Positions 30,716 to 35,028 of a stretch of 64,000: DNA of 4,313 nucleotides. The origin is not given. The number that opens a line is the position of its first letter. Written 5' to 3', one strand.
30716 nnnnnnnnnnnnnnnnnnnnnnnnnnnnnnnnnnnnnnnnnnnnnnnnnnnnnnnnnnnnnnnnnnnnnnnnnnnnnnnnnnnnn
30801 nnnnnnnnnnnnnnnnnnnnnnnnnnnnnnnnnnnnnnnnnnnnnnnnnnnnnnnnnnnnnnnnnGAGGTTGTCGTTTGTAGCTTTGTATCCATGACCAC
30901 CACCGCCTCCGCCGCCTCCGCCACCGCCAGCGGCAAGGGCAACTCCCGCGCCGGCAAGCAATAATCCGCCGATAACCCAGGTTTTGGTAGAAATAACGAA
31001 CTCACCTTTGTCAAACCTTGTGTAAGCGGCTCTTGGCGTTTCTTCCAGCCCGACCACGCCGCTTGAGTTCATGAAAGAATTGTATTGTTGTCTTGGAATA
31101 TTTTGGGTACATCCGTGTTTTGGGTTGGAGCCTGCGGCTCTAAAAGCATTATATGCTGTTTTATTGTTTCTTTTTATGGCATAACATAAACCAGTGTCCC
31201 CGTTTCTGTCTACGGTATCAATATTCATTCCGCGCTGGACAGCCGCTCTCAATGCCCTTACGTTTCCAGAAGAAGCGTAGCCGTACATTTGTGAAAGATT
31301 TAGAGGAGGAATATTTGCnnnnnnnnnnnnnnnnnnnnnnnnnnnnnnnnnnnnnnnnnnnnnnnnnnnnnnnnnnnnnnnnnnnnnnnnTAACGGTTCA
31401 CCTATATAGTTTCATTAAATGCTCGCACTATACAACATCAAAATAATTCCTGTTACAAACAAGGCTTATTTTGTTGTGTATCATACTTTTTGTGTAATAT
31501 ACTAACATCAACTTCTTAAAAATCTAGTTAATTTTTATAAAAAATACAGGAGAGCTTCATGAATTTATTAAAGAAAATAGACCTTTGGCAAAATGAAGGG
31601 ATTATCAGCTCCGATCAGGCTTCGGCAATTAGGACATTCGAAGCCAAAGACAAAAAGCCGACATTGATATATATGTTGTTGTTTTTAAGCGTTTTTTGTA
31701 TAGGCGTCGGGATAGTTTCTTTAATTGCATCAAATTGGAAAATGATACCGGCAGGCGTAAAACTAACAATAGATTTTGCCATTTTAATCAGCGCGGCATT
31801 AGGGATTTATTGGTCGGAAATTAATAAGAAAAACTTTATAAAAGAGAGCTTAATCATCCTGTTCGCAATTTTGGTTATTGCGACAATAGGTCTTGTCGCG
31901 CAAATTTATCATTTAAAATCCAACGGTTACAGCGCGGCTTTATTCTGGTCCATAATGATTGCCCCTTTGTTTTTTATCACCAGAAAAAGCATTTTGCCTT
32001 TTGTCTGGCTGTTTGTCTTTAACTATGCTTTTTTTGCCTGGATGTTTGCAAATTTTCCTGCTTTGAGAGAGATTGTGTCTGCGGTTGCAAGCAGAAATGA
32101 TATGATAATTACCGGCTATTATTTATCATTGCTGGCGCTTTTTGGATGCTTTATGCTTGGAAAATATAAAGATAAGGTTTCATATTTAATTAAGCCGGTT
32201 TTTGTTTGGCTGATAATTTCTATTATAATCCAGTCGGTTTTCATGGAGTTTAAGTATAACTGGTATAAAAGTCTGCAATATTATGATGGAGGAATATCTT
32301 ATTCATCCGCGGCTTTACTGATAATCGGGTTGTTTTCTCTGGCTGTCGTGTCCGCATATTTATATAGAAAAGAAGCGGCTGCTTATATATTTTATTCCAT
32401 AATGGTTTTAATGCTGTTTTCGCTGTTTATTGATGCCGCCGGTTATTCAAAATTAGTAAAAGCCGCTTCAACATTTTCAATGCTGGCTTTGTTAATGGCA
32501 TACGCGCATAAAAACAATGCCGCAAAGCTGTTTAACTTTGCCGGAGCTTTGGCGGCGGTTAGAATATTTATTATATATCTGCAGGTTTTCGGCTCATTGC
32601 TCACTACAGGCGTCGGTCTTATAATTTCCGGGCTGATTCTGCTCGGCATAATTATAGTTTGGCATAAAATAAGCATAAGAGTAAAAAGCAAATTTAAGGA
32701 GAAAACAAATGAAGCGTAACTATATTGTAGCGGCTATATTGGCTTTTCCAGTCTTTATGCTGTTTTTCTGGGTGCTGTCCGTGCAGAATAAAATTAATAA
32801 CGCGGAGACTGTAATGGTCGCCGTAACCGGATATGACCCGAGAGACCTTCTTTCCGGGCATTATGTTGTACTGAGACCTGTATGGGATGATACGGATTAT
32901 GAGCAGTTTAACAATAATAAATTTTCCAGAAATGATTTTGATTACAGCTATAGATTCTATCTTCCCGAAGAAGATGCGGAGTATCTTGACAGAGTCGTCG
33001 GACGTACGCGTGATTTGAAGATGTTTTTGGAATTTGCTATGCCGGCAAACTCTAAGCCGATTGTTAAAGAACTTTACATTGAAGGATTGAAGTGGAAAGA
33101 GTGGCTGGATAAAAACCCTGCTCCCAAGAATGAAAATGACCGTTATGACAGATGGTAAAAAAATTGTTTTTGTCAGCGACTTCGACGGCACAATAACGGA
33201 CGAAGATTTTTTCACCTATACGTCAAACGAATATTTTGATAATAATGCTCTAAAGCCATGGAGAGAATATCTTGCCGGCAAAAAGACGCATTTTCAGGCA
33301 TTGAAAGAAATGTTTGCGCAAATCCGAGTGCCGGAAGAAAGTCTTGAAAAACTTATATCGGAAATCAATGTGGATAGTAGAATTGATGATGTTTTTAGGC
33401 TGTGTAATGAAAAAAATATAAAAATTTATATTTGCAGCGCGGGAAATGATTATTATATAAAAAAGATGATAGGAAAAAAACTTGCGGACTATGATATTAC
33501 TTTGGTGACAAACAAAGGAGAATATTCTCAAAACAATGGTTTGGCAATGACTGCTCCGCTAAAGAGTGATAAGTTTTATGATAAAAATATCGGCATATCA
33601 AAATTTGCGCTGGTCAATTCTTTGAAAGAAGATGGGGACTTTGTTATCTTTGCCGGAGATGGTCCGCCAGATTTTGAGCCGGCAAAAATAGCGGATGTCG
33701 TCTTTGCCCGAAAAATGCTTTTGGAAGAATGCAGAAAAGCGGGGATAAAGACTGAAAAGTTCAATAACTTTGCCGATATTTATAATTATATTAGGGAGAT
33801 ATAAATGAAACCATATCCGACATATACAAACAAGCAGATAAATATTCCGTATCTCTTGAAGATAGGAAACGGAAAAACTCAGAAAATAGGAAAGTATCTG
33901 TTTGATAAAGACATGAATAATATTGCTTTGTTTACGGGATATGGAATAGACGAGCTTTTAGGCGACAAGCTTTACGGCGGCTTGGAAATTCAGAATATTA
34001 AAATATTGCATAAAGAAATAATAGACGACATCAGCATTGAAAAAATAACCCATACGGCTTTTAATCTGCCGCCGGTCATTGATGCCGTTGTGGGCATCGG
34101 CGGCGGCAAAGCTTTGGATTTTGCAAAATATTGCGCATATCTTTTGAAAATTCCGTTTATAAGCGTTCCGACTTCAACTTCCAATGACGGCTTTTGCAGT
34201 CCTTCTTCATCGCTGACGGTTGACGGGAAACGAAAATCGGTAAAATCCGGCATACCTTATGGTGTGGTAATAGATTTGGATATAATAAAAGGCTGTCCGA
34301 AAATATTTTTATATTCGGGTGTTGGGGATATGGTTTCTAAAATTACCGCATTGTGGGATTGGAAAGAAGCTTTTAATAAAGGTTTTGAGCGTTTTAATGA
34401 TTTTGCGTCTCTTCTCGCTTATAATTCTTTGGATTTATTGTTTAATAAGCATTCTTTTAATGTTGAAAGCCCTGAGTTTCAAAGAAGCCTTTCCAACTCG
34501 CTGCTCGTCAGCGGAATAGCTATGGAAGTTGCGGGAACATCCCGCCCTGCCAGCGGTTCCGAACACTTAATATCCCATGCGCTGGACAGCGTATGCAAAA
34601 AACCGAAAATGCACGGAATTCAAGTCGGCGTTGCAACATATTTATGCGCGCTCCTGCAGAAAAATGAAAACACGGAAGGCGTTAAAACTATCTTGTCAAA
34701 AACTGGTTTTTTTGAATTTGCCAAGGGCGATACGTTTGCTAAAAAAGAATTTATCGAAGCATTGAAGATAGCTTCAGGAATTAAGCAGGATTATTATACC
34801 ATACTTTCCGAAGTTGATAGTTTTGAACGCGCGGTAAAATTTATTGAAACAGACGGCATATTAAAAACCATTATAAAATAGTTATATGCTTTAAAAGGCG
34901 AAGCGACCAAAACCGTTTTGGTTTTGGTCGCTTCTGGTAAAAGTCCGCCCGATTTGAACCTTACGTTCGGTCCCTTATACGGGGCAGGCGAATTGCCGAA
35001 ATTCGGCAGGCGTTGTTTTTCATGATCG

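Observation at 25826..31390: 1854-aa autotransporter with an atypical N-terminus: ankyrin-like module between two hydrophobic segments, Gly11 tract, huge beta-helix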

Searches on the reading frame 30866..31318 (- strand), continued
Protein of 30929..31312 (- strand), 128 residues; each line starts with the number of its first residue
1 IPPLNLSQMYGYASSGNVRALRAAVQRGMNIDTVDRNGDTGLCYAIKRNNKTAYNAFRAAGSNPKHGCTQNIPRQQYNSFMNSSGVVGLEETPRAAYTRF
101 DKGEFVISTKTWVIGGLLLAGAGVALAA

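Call 73: predict_structure(alignment_id=A4)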
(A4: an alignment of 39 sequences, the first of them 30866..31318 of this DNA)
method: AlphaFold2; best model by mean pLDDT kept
length: 151 residues; sequences in the alignment: 39
mean_pLDDT: 78.3   pTM: 0.65
mean pLDDT of the five models: 78.3, 77.8, 77.4, 76.6, 75.5
residues with pLDDT >= 90: 81; 70-90: 17; 50-70: 34; < 50: 19
segments of 3 or more residues with pLDDT < 50: 106-113, 131-141
pLDDT, mean of each block of 10 residues (from residue 1): 74 93 90 91 96 96 94 96 94 89 56 55 56 42 55 52
secondary structure, 60 per line:
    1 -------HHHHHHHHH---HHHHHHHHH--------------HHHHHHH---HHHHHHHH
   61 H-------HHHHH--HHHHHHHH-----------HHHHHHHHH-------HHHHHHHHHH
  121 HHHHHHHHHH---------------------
elements in order: H8-16 H20-28 H43-49 H53-61 H69-73 H76-83 H95-103 H111-130

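Call 76: fold_search(model_id=the predicted structure, library=pdb)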
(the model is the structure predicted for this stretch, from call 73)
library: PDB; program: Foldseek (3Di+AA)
matches with E <= 10: 891; with E <= 0.001: 0
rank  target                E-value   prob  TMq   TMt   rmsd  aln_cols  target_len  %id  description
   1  7tts_D                2.7e-02  0.98  0.33  0.12  12.4       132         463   15  Skd3, hexamer, filtered (released 2022-09-28)
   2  9iq8_A                4.6e-02  0.98  0.36  0.42  12.2       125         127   18  Ankyrin-like protein, AnkB (released 2025-07-16)
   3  5vhj_G                4.8e-02  0.90  0.30  0.24  14.0       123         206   20  Conformational Landscape of the p28-Bound Human Proteasome Regulatory Particle (released 2017-08-23)
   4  9iq8_B                5.7e-02  0.98  0.35  0.40  11.6       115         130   18  Ankyrin-like protein, AnkB (released 2025-07-16)
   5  7tts_E                6.3e-02  0.93  0.35  0.13  16.1       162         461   14  Skd3, hexamer, filtered (released 2022-09-28)
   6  9iq8_D                6.6e-02  0.98  0.35  0.40  11.6       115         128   18  Ankyrin-like protein, AnkB (released 2025-07-16)
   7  1uoh                  8.2e-02  0.90  0.31  0.22  11.2       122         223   19  HUMAN GANKYRIN (released 2003-10-30)
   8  4tum_A                8.2e-02  0.89  0.31  0.37  12.6       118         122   22  Crystal structure of Ankyrin Repeat Domain of AKR2 (released 2014-09-24)
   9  8zq3_B                8.2e-02  0.84  0.31  0.31  14.9       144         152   17  Structure of ORP1L-RAB7A in the presence of GDP (released 2024-06-26)
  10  5d66_A                8.7e-02  0.97  0.32  0.25   7.6       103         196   14  Crystal structure of an ankyrin repeat domain (ABAYE2397) from Acinetobacter baumannii AYE at 1.00 A resolution (released 2015-09-02)
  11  4gmr_B                1.0e-01  0.94  0.33  0.31  10.7       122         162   14  Crystal Structure of Engineered Protein. Northeast Structural Genomics Consortium Target OR266. (released 2012-08-29)
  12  5u0k_E                1.2e-01  0.97  0.37  0.53   6.7        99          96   21  C-terminal ankyrin repeats from human liver-type glutaminase (GAB/LGA) (released 2017-05-24)
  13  3uxg_A                1.2e-01  0.93  0.31  0.29   8.6       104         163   20  Crystal structure of RFXANK (released 2012-06-13)
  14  5eid                  1.3e-01  0.85  0.31  0.37  12.6       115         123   23  AKR2A ankyrin repeat domain (released 2016-11-02)
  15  5vhf_G                1.3e-01  0.84  0.30  0.22  11.8       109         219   19  Conformational Landscape of the p28-Bound Human Proteasome Regulatory Particle (released 2017-08-23)
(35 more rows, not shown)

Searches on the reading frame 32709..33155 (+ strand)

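Call 39: search_protein_families(library=pfam, proteins=[window:32709-33155:+], max_evalue=0.001)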
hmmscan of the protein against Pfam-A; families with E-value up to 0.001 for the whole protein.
window:32709-33155:+ (149 aa): 1 family
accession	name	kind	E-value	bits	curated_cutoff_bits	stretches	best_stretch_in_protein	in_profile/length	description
PF14345.11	GDYXXLXY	-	1.8e-07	31.5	27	1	16-56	3-43/153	GDYXXLXY protein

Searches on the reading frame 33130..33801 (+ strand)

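Call 39: search_protein_families(library=pfam, proteins=[window:33130-33801:+], max_evalue=0.001)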
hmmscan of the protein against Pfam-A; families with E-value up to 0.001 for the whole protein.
window:33130-33801:+ (224 aa): 3 families
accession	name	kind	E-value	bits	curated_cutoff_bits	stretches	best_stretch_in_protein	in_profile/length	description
PF06888.18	Put_Phosphatase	-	6.9e-08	32.6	27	1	12-195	1-198/234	Putative Phosphatase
PF12710.13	HAD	-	7.9e-07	30.1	27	1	15-182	2-185/189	haloacid dehalogenase-like hydrolase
PF00702.32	Hydrolase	-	1.5e-05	25.9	26.4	1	14-188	4-190/191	haloacid dehalogenase-like hydrolase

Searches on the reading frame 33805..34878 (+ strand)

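Call 39: search_protein_families(library=pfam, proteins=[window:33805-34878:+], max_evalue=0.001)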
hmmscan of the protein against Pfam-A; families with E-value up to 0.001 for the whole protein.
window:33805-34878:+ (358 aa): 2 families
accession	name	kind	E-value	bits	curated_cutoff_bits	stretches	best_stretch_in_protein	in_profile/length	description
PF13685.12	Fe-ADH_2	-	8.7e-36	123.6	28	1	20-165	2-149/149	Iron-containing alcohol dehydrogenase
PF00465.25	Fe-ADH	-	1.5e-12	47.9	31.3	1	20-146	6-154/168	Iron-containing alcohol dehydrogenase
